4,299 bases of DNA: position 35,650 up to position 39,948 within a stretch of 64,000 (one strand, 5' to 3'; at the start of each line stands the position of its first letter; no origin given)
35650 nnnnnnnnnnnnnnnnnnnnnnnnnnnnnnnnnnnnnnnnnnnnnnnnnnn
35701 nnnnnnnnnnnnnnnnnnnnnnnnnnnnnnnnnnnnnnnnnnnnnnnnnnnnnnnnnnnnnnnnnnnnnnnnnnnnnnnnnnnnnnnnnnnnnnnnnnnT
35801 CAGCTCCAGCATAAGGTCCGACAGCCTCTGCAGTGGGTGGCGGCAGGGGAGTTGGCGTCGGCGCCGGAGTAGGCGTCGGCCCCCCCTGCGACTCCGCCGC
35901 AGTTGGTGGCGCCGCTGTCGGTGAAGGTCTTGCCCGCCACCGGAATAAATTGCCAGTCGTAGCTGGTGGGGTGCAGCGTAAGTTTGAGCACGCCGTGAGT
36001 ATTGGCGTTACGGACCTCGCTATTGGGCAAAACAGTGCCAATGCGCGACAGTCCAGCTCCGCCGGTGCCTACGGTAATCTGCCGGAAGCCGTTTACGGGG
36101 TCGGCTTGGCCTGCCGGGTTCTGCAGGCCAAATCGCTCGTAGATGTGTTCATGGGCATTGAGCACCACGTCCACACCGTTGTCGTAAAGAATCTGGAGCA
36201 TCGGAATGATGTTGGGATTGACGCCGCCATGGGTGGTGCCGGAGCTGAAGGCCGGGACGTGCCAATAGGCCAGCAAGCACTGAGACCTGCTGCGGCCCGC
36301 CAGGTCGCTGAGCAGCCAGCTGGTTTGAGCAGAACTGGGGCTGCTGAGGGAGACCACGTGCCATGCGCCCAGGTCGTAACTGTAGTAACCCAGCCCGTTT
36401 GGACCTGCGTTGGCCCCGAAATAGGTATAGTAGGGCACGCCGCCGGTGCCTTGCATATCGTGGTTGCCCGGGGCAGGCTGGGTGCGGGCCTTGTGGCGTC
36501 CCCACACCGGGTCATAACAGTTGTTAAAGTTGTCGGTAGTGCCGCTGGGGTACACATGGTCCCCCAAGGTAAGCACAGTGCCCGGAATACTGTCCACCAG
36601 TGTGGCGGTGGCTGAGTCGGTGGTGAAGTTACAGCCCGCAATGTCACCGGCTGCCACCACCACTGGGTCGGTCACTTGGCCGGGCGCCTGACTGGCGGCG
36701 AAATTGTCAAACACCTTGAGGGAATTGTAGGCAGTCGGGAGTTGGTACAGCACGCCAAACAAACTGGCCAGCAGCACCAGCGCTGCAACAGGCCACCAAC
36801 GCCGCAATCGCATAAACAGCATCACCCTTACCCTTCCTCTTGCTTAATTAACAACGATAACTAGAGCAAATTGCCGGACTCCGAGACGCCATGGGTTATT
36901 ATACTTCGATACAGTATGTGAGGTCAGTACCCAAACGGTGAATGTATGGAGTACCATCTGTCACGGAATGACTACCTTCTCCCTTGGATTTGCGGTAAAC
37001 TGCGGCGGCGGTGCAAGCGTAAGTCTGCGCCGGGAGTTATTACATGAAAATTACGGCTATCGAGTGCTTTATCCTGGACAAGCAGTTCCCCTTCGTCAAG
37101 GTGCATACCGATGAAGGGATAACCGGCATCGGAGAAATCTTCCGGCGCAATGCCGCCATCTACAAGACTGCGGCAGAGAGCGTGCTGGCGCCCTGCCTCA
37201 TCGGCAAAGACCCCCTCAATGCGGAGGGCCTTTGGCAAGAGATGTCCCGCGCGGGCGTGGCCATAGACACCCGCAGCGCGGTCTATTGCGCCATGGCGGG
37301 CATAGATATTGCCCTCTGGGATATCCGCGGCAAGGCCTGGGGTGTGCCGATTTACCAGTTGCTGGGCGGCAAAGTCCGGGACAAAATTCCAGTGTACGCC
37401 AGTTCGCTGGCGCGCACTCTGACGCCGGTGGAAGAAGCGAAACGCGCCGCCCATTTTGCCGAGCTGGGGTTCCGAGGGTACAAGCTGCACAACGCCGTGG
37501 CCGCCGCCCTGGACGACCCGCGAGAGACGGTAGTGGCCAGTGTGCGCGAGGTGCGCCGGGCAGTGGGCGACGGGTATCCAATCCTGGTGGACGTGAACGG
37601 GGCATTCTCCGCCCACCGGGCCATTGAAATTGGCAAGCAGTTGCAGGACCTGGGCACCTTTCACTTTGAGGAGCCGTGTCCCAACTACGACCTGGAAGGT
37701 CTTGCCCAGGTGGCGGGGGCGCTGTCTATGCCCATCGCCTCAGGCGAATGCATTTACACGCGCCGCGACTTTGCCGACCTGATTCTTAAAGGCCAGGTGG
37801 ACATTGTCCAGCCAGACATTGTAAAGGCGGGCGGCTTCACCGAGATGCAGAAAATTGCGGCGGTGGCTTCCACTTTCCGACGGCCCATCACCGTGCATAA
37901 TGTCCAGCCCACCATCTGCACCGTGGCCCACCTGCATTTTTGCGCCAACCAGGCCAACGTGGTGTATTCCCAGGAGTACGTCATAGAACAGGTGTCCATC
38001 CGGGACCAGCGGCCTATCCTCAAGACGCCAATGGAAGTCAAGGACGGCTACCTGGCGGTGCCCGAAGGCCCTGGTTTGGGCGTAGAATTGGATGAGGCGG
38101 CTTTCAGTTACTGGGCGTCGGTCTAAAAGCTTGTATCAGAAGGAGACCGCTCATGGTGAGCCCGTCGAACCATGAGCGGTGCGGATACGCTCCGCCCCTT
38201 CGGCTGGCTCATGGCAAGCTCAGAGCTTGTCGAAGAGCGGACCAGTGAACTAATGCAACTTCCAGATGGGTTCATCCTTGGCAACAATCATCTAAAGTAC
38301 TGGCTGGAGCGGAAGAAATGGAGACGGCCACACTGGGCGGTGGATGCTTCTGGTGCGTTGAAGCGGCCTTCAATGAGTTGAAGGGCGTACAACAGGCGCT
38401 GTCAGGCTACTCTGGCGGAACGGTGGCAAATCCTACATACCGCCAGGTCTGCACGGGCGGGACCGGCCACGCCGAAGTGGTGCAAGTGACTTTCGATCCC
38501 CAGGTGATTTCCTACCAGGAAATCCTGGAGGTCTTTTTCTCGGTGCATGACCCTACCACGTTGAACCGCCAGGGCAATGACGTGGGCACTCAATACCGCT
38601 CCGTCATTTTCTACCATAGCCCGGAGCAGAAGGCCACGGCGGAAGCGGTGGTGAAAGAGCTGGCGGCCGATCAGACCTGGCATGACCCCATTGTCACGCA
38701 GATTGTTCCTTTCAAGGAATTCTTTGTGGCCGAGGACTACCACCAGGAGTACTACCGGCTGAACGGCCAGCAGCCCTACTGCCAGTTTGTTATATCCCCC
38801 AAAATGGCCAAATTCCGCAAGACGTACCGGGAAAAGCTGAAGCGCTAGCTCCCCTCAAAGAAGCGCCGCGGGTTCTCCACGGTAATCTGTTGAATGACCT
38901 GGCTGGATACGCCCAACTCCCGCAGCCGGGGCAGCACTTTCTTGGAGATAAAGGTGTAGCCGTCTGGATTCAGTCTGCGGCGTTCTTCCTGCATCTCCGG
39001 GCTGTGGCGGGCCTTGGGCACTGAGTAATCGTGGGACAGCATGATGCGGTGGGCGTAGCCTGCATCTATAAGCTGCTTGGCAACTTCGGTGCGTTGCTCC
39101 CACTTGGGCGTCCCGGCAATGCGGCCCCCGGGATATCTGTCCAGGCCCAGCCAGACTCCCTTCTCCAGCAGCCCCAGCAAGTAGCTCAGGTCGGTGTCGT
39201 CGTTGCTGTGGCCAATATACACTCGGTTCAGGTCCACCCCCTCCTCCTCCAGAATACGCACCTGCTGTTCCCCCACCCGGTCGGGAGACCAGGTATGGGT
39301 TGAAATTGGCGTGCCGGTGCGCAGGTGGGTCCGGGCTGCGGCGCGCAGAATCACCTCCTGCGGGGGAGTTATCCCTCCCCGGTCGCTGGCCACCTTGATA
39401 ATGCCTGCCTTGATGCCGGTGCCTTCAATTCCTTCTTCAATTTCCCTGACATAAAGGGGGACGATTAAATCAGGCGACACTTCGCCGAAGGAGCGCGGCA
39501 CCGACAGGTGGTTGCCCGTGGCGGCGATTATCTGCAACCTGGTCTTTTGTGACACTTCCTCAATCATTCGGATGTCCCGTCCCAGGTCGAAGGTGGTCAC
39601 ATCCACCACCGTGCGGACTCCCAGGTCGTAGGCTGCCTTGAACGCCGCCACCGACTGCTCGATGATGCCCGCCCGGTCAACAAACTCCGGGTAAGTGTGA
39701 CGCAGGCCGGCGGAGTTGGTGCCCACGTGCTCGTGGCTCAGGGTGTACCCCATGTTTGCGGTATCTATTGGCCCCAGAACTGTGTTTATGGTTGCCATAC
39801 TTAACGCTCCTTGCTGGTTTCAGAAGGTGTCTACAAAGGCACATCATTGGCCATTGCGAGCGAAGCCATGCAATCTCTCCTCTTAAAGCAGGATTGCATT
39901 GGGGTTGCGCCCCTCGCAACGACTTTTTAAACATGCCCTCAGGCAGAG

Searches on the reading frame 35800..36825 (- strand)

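Call 27: search_protein_families(library=pfam, proteins=[window:35800-36825:-], max_evalue=0.0001)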
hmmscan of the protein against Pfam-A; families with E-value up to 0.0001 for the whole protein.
window:35800-36825:- (341 aa): 1 family
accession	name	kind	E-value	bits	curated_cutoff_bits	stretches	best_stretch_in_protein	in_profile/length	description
PF00149.33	Metallophos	-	1e-06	29.7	21.5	1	56-229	3-191/191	Calcineurin-like phosphoesterase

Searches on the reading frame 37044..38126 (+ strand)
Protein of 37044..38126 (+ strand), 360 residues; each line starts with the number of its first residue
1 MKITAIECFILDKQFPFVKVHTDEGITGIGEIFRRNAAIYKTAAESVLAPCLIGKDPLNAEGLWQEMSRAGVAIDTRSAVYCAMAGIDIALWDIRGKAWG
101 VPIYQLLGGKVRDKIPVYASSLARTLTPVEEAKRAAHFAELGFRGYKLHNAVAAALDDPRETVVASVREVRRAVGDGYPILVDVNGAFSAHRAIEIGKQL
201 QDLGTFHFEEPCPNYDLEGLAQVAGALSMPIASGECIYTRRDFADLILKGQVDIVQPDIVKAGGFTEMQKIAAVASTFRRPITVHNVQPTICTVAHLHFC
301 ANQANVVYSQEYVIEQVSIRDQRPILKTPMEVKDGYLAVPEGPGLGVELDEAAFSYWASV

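Call 44: search_protein_families(library=pfam, proteins=[window:37044-38126:+], max_evalue=0.00001)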
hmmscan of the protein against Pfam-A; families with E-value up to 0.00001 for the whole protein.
window:37044-38126:+ (360 aa): 2 families
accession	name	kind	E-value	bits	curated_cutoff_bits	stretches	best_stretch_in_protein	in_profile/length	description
PF13378.12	MR_MLE_C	-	2.6e-60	204.3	29.4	1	132-352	3-218/219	Enolase C-terminal domain-like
PF02746.21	MR_MLE_N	-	5.3e-22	78.7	22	1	14-108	27-117/117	Mandelate racemase / muconate lactonizing enzyme, N-terminal domain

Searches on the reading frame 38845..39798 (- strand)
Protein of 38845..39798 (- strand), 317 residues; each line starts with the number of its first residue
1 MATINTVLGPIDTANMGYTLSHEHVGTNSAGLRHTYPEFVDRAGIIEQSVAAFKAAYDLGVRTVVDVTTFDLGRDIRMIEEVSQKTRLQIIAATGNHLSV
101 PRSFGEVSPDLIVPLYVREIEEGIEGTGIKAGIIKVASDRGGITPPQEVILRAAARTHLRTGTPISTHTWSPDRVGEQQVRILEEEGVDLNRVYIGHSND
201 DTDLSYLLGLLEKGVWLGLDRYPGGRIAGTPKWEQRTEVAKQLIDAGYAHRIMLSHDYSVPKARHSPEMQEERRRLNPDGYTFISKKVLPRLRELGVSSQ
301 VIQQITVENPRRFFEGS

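Call 44: search_protein_families(library=pfam, proteins=[window:38845-39798:-], max_evalue=0.00001)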
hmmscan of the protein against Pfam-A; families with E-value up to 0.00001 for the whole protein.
window:38845-39798:- (317 aa): 1 family
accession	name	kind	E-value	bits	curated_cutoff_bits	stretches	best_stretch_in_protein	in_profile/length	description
PF02126.24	PTE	-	2.3e-70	237.8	22.4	1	11-315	1-298/298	Phosphotriesterase family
